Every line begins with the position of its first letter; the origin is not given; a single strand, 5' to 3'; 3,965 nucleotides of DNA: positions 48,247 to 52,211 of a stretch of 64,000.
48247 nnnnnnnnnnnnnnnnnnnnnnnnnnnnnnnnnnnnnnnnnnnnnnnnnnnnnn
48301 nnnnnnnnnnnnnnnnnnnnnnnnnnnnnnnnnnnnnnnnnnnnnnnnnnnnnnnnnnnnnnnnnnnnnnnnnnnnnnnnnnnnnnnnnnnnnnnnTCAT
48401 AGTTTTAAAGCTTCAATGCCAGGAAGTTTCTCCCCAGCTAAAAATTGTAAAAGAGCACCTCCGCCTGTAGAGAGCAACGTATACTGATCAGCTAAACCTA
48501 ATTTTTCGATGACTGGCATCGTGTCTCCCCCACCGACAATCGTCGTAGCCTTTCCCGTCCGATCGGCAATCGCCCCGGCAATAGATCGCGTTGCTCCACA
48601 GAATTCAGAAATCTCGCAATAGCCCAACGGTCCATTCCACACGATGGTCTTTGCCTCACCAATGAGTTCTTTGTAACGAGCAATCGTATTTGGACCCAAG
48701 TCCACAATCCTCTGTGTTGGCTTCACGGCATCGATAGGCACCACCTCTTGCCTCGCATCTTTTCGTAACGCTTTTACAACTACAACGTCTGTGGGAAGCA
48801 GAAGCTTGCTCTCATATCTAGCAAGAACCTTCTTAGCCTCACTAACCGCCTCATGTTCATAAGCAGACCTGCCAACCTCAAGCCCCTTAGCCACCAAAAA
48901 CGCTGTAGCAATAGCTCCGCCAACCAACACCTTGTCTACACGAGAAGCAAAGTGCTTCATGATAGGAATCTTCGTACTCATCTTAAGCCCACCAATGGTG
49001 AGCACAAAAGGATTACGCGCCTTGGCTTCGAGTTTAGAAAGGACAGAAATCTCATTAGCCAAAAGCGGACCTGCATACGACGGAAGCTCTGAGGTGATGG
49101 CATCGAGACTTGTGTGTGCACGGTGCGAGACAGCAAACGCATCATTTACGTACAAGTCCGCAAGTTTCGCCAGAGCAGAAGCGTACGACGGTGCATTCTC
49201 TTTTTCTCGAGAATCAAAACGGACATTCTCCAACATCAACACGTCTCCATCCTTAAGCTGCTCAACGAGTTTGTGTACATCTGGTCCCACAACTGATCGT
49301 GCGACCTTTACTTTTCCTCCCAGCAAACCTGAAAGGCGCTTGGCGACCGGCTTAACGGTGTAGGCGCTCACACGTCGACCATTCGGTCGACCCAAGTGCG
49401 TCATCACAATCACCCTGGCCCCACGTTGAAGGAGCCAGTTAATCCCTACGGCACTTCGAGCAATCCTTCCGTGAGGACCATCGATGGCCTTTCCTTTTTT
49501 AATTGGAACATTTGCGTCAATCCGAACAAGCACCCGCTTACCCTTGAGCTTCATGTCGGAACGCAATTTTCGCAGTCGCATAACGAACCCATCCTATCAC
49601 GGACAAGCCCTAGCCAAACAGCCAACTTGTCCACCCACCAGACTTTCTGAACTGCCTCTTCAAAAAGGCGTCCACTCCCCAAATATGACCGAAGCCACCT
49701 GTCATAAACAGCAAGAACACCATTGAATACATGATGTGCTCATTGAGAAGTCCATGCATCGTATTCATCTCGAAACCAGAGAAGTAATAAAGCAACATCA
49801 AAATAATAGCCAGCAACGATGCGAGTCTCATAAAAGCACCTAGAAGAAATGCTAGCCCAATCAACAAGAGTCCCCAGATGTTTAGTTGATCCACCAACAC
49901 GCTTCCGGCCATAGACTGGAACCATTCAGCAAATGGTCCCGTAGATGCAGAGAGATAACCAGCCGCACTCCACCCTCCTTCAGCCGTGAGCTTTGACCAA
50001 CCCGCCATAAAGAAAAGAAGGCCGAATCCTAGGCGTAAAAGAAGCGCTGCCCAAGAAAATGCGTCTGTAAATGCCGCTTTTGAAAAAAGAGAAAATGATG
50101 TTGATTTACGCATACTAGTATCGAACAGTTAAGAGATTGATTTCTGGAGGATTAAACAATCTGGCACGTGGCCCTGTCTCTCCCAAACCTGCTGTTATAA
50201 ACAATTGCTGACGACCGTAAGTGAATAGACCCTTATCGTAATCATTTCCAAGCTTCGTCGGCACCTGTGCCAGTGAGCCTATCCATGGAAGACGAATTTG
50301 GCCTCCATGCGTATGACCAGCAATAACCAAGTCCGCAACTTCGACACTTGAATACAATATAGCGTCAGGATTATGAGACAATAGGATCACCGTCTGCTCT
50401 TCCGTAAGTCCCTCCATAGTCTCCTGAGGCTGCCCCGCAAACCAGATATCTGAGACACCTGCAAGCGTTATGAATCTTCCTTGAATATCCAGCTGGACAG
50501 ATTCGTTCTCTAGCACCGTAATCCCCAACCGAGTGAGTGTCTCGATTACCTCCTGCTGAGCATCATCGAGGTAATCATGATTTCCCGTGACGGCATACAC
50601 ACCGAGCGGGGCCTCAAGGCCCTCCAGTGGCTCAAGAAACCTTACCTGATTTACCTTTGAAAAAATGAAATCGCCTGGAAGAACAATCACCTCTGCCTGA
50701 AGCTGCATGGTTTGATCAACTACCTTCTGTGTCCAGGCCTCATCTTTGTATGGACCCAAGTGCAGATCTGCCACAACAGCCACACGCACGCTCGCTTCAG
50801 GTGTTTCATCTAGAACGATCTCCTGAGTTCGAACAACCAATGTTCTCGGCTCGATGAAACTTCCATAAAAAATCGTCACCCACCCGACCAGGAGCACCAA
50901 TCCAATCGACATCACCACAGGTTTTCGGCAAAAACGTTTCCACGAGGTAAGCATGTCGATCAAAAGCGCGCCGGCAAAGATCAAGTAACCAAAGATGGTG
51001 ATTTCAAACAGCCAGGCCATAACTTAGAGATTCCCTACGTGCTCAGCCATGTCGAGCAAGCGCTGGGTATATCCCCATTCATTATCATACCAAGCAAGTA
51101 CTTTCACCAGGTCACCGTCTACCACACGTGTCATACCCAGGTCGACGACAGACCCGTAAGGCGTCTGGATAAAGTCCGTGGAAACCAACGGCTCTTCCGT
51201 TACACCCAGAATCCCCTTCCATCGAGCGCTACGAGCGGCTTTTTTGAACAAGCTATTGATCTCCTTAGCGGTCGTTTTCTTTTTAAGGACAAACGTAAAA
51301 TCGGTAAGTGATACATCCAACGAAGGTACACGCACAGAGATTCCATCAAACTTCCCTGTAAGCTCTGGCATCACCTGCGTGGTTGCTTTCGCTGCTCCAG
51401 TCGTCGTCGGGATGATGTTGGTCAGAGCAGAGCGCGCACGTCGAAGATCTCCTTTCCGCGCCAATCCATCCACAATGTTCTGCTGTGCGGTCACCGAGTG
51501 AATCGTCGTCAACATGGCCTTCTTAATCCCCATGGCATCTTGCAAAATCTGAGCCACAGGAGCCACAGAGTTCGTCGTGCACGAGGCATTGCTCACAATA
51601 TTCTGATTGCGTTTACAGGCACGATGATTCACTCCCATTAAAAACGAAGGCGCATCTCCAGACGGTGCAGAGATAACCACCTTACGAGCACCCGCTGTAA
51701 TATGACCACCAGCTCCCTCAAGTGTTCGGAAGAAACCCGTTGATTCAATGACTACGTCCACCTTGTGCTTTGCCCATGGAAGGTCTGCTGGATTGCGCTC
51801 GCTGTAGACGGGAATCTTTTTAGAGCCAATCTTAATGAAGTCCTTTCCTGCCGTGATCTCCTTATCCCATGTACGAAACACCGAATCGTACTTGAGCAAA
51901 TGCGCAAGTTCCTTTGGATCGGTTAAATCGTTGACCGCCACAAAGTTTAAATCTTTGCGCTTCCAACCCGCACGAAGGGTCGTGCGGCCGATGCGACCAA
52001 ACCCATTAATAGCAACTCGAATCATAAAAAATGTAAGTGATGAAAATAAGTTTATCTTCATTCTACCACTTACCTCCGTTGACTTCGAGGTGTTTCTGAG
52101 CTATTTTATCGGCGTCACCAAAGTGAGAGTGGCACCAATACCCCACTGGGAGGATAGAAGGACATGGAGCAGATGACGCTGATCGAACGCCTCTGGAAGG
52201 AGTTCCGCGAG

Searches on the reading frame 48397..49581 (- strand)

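Call 28: search_protein_families(library=pfam, proteins=[window:48397-49581:-], max_evalue=0.0001)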
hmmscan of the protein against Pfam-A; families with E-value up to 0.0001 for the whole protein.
window:48397-49581:- (394 aa): 1 family
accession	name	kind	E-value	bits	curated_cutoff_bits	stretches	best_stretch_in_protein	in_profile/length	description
PF00162.24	PGK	-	1.3e-125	419.8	27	1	9-384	3-379/379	Phosphoglycerate kinase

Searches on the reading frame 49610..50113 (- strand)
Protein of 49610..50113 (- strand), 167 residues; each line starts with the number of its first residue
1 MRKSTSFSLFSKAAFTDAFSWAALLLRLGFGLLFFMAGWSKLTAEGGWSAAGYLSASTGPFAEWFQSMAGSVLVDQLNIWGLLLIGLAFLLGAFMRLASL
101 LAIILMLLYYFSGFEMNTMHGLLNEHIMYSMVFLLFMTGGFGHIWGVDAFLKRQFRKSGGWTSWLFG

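Call 76: search_protein_families(library=pfam, proteins=[window:49610-50113:-], max_evalue=0.001)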
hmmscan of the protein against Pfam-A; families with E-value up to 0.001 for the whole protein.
window:49610-50113:- (167 aa): 1 family
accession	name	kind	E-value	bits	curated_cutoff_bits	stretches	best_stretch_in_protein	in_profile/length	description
PF07681.17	DoxX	-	4e-09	37.4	23.6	1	23-111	2-81/85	DoxX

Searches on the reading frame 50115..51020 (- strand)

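Call 28: search_protein_families(library=pfam, proteins=[window:50115-51020:-], max_evalue=0.0001)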
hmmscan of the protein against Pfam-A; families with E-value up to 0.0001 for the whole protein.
window:50115-51020:- (301 aa): 2 families
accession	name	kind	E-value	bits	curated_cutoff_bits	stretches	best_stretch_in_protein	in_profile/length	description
PF00149.33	Metallophos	-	6.6e-11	43.4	21.5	1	79-239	2-190/191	Calcineurin-like phosphoesterase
PF12850.12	Metallophos_2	-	5.3e-10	40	27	1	79-239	2-118/154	Calcineurin-like phosphoesterase superfamily domain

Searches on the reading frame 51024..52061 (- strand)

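Call 28: search_protein_families(library=pfam, proteins=[window:51024-52061:-], max_evalue=0.0001)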
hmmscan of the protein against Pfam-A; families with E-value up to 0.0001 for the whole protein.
window:51024-52061:- (345 aa): 2 families
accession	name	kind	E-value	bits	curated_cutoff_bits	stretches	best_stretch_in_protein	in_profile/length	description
PF02800.25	Gp_dh_C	-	3.2e-58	196.2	24.4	1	166-325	1-158/158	Glyceraldehyde 3-phosphate dehydrogenase, C-terminal domain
PF00044.30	Gp_dh_N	-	2.8e-36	124.3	31.7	1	14-113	1-100/101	Glyceraldehyde 3-phosphate dehydrogenase, NAD binding domain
